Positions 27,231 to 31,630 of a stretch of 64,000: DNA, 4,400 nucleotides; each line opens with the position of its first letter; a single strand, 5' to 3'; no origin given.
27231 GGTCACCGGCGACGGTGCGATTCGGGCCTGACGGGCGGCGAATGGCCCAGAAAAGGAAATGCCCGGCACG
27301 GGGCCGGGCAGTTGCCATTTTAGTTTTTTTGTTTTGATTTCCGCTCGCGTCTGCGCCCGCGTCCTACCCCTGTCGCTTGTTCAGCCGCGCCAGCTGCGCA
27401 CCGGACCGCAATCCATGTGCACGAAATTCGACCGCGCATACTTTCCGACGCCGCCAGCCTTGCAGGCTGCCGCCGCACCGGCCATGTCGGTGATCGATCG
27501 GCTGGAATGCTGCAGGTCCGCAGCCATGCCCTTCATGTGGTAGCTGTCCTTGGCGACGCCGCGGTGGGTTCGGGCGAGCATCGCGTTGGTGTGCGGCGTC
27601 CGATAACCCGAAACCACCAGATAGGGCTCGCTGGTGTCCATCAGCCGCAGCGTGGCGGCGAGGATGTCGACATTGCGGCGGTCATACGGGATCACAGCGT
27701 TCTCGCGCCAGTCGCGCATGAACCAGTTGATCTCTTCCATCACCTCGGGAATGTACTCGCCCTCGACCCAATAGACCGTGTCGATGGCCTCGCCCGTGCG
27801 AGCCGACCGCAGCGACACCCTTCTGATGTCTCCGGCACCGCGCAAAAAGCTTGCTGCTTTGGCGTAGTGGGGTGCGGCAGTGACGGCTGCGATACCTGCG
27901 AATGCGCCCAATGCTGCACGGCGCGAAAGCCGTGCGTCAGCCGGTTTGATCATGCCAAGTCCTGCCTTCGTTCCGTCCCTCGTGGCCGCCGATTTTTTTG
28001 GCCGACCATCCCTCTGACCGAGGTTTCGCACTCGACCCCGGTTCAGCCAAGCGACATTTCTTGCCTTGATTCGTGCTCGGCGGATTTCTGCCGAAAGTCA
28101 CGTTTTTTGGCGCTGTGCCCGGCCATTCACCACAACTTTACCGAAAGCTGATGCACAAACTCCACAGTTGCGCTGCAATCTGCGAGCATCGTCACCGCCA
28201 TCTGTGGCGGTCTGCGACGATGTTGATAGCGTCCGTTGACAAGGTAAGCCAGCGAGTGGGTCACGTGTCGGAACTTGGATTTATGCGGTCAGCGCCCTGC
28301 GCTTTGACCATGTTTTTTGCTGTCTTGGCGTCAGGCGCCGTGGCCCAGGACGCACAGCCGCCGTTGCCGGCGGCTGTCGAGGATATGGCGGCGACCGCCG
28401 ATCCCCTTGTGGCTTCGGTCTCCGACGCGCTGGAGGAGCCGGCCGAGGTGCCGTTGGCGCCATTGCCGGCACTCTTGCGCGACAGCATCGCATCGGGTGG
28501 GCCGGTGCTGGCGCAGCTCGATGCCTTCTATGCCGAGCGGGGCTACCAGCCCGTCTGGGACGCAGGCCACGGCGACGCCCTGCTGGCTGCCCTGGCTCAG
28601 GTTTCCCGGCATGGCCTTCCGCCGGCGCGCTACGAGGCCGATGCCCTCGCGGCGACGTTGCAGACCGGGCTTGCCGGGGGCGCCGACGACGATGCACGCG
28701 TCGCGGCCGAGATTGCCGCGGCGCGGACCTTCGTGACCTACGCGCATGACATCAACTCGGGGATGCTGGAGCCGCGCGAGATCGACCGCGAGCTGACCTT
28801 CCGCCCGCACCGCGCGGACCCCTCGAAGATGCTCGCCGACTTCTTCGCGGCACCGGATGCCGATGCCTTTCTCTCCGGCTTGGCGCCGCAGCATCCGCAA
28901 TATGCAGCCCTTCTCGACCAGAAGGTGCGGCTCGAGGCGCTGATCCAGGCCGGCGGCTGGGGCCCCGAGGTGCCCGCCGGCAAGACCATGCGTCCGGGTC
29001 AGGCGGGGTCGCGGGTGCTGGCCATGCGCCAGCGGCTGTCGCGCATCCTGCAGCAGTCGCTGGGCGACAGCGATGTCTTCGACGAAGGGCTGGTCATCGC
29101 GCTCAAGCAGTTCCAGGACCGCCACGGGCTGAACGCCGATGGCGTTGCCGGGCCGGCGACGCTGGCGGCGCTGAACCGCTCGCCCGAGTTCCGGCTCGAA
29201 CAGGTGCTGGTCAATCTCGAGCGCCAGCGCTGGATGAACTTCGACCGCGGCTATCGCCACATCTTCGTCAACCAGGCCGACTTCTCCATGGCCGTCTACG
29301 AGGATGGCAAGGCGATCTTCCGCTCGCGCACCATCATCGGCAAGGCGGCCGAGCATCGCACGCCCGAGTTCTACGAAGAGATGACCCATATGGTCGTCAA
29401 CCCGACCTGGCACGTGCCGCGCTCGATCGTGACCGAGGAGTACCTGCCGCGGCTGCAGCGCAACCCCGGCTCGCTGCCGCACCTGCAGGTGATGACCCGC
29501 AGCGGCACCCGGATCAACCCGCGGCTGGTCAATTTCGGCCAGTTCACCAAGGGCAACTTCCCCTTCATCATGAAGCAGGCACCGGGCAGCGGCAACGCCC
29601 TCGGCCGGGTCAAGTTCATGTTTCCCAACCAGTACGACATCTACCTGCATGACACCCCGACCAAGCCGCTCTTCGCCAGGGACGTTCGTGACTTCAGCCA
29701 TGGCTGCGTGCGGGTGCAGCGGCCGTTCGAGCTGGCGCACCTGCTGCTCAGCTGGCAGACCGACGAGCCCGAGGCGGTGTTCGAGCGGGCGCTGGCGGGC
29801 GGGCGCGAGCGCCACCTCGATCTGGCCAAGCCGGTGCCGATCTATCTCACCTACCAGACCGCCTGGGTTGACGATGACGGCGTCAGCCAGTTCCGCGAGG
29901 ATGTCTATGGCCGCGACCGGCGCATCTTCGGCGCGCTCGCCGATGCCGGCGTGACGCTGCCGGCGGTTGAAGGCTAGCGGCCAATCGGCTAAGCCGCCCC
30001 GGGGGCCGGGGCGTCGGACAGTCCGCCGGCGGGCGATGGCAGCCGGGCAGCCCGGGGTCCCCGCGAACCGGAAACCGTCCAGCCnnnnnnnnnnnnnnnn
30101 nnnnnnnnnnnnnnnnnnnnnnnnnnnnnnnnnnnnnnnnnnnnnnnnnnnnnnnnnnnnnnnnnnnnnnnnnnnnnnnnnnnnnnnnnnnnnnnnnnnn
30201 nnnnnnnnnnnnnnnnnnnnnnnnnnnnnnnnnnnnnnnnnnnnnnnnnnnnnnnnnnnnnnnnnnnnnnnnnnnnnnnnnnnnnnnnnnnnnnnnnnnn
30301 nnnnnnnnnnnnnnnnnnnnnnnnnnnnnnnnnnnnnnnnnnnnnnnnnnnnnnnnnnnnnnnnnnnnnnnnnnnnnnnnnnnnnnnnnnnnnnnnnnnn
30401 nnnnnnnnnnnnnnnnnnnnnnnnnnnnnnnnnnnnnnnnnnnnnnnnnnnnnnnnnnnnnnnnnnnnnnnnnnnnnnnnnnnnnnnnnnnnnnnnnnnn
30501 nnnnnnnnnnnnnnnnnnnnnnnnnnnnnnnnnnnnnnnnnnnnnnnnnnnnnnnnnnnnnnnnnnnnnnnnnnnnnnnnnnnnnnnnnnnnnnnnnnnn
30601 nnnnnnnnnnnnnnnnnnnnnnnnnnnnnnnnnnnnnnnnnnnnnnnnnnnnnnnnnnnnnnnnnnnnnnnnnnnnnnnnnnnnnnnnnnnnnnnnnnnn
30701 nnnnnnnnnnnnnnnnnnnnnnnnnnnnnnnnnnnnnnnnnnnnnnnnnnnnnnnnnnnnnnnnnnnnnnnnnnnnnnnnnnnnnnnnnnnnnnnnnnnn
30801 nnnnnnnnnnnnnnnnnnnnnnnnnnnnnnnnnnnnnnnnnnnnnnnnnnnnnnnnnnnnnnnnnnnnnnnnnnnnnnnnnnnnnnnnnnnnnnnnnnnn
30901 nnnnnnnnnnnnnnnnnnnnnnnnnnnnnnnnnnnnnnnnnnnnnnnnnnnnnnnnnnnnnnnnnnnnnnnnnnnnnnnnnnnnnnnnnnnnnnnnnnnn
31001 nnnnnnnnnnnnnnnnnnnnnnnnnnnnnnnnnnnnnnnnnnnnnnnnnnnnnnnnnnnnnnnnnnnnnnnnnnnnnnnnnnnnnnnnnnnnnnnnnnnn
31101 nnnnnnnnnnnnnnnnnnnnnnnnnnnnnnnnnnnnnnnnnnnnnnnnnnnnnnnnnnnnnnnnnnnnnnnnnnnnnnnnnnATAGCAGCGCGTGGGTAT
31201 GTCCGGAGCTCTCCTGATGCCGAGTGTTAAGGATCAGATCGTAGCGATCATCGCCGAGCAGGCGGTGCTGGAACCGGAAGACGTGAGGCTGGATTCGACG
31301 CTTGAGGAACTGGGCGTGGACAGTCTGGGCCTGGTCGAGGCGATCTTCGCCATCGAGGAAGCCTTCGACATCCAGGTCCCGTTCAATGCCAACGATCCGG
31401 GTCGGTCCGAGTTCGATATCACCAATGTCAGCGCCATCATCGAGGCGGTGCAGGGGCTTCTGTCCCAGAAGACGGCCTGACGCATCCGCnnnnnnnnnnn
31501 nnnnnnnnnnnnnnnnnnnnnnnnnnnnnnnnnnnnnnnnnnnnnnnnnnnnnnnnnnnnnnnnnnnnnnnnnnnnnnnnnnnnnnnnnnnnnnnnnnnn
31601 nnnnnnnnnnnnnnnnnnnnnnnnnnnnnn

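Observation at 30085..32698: LpxD paralog coupled to a dedicated ACP and a KAS: candidate route to unusual N-linked lipid A acyl chains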

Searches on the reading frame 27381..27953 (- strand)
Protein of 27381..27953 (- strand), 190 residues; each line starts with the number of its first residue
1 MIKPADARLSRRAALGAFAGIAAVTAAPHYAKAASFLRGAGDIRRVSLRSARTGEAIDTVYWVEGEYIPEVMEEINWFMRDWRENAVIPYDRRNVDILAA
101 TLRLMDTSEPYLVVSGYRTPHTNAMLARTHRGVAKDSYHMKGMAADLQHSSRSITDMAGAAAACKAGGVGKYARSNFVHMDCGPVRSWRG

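Call 4: search_protein_families(library=ncbifam, proteins=[window:27381-27953:-])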
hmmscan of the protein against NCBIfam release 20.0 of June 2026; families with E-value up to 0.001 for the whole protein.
window:27381-27953:- (190 aa): 1 family
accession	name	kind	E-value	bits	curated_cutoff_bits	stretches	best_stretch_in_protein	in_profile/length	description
NF053624.1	PtglEndpepMepK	equivalog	8.6e-61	204.8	185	1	11-188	1-176/176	peptidoglycan L,D-endopeptidase MepK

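Call 5: search_protein_families(library=pfam, proteins=[window:27381-27953:-])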
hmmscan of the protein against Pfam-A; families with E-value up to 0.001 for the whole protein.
window:27381-27953:- (190 aa): 2 families
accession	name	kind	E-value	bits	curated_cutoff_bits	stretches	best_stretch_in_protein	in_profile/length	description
PF05951.18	Peptidase_M15_2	-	8e-43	146.2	27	1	40-188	3-153/153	Bacterial protein of unknown function (DUF882)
PF08291.16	Peptidase_M15_3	-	4.5e-12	46.5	23.2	1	72-181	5-108/108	Peptidase M15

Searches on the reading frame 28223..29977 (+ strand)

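Call 4: search_protein_families(library=ncbifam, proteins=[window:28223-29977:+])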
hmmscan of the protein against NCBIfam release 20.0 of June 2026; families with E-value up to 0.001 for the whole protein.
window:28223-29977:+ (584 aa): 2 families
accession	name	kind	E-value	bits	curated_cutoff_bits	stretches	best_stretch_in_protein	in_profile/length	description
NF007891.0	PRK10594.1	equivalog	2.6e-77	261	425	2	283-567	315-601/617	L,D-transpeptidase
TIGR02869.1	spore_SleB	equivalog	1.3e-06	28.5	236.5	1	254-318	5-69/201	spore cortex-lytic enzyme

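Call 5: search_protein_families(library=pfam, proteins=[window:28223-29977:+])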
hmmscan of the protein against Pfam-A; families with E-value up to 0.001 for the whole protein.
window:28223-29977:+ (584 aa): 3 families
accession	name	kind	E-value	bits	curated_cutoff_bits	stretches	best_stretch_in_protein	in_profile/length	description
PF20142.4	Scaffold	-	8.3e-31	108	24.6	1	98-231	2-136/139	Scaffold domain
PF03734.19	YkuD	-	5.9e-24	85.8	23.4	1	345-508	2-138/146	L,D-transpeptidase catalytic domain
PF01471.23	PG_binding_1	-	9.2e-12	45.4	23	1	262-317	2-57/57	Putative peptidoglycan binding domain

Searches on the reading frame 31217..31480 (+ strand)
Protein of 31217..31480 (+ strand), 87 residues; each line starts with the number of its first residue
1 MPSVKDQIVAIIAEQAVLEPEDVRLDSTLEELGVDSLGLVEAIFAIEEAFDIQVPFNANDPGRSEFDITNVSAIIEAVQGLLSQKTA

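Call 4: search_protein_families(library=ncbifam, proteins=[window:31217-31480:+])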
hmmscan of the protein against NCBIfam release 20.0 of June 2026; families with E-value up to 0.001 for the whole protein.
window:31217-31480:+ (87 aa): 14 families
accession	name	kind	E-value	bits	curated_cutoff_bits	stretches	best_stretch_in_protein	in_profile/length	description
TIGR00517.1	acyl_carrier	equivalog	4e-11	42.6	70.45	1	3-59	3-60/77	acyl carrier protein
NF002148.0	PRK00982.1-2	subfamily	8.6e-11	41.5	71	1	3-57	4-59/79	acyl carrier protein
NF002149.0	PRK00982.1-3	equivalog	7.8e-10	38.6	106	1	1-58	1-59/78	acyl carrier protein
NF002150.0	PRK00982.1-4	subfamily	4.6e-09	36.4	66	1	6-58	8-62/80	acyl carrier protein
NF002151.0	PRK00982.1-5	equivalog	1.2e-08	34.9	92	1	1-60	1-61/78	acyl carrier protein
NF005079.0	PRK06508.1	equivalog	3.7e-08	33.6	83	1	2-57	2-58/93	acyl carrier protein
NF002147.0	PRK00982.1-1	equivalog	5.2e-07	29.4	84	1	6-57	10-62/83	acyl carrier protein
NF003464.0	PRK05087.1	equivalog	1e-06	28.7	68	1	4-79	3-75/78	D-alanine--poly(phosphoribitol) ligase subunit DltC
NF009104.0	PRK12449.1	equivalog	1.4e-06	28.1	70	1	5-56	7-59/80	acyl carrier protein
NF058660.1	cispen_ACP_AmcB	equivalog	2.7e-06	27.4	80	1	5-77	3-77/80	cispentacin biosynthesis acyl carrier protein AmcB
NF005480.0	PRK07081.1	equivalog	5.1e-06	26.3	72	1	5-85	2-80/83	acyl carrier protein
NF040636.1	AcpM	exception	2.8e-05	24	146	1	7-56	9-59/93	meromycolate extension acyl carrier protein AcpM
NF006031.0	PRK08172.1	equivalog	0.00023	21.7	76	1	29-79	31-75/82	acyl carrier protein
TIGR01688.1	dltC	equivalog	0.00036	20.6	52.35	1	8-70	4-65/73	D-alanine--poly(phosphoribitol) ligase subunit 2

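Call 5: search_protein_families(library=pfam, proteins=[window:31217-31480:+])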
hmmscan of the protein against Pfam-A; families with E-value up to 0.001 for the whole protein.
window:31217-31480:+ (87 aa): 2 families
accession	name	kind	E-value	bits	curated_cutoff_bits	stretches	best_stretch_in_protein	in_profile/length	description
PF00550.31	PP-binding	-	1.1e-10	42.1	20.8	1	6-57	1-52/67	Phosphopantetheine attachment site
PF23297.2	ACP_SdgA_C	-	0.00015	22.2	27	1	3-50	10-57/95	Highly reducing polyketide synthase sdgA, C-terminal ACP domain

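Call 14: search_solved_structures(query=window:31217-31480:+, show_alignments=3)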
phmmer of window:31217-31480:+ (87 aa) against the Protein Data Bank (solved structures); distinct sequences matched with E-value up to 0.001: 70 (the best 60 are shown).
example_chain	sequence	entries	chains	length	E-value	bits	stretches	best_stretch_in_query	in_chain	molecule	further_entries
1fh1_A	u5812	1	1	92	1.3e-07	35.1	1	15-84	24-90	NODULATION PROTEIN F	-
6u0j_B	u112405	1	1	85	3e-07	33.9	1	2-80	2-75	Acyl carrier protein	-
1l0h_A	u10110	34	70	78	3.1e-07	33.9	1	2-78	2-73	ACYL CARRIER PROTEIN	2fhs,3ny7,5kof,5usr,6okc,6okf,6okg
4ihf_G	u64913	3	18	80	3.3e-07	33.7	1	2-78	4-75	Acyl carrier protein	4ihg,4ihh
1l0i_A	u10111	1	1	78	4.3e-07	33.4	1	2-58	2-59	Acyl carrier protein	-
5vcb_f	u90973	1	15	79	5.6e-07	33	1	3-78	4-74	Acyl carrier protein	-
6n3p_G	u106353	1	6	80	6.2e-07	32.9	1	3-78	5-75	Acyl carrier protein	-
3ejb_A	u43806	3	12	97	6.3e-07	32.9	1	2-77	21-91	Acyl carrier protein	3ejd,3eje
9ka7_C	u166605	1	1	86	6.4e-07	32.8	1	4-80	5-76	Acyl carrier protein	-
6nzu_C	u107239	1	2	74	6.5e-07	32.8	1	2-57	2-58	Acyl carrier protein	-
1acp_A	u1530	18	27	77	6.5e-07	32.8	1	4-78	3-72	ACYL-CARRIER PROTEIN | Acyl carrier protein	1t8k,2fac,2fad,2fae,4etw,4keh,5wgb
9ka6_C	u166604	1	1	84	6.5e-07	32.8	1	4-80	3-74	Acyl carrier protein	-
8tvt_C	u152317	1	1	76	6.8e-07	32.8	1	4-77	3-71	Acyl carrier protein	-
2cnr_A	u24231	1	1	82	7.1e-07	32.7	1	8-57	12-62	ACYL CARRIER PROTEIN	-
9mlw_C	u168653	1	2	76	8.4e-07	32.5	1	4-78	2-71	Acyl carrier protein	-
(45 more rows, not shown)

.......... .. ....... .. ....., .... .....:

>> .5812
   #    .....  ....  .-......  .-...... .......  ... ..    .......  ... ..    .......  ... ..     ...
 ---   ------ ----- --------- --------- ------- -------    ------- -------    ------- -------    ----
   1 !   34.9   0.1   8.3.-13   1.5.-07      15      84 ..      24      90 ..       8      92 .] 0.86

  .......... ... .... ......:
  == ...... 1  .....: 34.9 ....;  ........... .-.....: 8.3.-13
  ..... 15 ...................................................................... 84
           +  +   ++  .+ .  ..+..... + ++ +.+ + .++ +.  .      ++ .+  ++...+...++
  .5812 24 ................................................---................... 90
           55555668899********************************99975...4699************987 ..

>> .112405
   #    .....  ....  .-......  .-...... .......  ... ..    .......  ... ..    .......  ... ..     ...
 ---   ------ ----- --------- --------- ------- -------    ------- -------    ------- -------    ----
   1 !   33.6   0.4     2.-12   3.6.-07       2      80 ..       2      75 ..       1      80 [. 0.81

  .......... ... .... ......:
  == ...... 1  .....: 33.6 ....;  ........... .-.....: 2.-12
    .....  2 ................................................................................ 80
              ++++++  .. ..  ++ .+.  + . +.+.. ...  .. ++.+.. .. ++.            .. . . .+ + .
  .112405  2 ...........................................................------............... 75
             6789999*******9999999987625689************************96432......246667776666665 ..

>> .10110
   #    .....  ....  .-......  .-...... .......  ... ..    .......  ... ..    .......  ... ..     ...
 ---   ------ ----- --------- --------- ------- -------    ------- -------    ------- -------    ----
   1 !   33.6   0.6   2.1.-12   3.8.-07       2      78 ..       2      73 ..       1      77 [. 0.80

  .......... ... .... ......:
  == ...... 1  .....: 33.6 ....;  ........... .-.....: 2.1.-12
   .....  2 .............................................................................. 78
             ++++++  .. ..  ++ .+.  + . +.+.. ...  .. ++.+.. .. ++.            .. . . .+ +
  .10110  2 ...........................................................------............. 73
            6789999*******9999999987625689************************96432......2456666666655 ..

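Call 39: find_homologous_proteins(query=window:31217-31480:+, max_evalue=1e-8)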
Query window:31217-31480:+ (87 aa): 7995 proteins with E <= 1e-8 among 8000 candidates; the best 120 are listed. Only proteins of 47 to 153 residues were searched: fused or split forms outside these lengths cannot appear, so this answer is no evidence that the protein stands alone or is whole; lengths 'longer' or 'shorter' looks for them.
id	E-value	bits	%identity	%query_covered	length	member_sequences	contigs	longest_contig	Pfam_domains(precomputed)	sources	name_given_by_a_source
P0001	1.1e-45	170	100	100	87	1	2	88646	PF00550.32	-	-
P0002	6.9e-38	146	86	100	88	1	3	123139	PF00550.32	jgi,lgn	jgi:acyl carrier protein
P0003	1.1e-33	132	75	98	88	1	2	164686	PF00550.32,PF23297.2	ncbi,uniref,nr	ncbi:acyl carrier protein [Rhodovulum strictum]|uniref:Acyl carrier protein AcpXL n=1 Tax=Rhodovulum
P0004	1.6e-33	132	74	98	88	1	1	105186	PF00550.32,PF23297.2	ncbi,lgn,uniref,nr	ncbi:acyl carrier protein [Rhodovulum steppense]|uniref:Acyl carrier protein AcpXL n=1 Tax=Rhodovulu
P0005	1.9e-33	131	74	98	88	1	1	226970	PF00550.32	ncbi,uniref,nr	ncbi:phosphopantetheine-binding protein [Rhodovulum tesquicola]|uniref:acyl carrier protein n=1 Tax=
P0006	3.1e-33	131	75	95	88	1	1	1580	PF00550.32,PF23297.2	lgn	-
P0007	6.4e-33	130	74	98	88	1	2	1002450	PF00550.32,PF23297.2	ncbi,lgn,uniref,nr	ncbi:acyl carrier protein [Rhodovulum iodosum]|uniref:Acyl carrier protein AcpXL n=1 Tax=Rhodovulum 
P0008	6.5e-33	130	73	98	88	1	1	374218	PF00550.32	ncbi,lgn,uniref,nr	ncbi:acyl carrier protein [Rhodovulum marinum]|uniref:Acyl carrier protein AcpXL n=1 Tax=Rhodovulum 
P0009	7.6e-33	130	72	98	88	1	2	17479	PF00550.32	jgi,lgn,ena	jgi:acyl carrier protein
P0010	9.2e-33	129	74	98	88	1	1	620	PF00550.32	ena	-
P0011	1.1e-32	129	75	95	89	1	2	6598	PF00550.32,PF23297.2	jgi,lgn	-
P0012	1.1e-32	129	73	98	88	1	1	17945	PF00550.32,PF23297.2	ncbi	ncbi:MAG: acyl carrier protein [Rhodovulum sp.]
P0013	1.1e-32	129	72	98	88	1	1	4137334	PF00550.32,PF23297.2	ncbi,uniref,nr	ncbi:Acyl carrier protein [Rhodovulum sp. P5]|uniref:acyl carrier protein n=1 Tax=Rhodovulum sp. P5 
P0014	1.3e-32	129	72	98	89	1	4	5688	PF00550.32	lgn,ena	-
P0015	1.3e-32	129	73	98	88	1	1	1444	PF00550.32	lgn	-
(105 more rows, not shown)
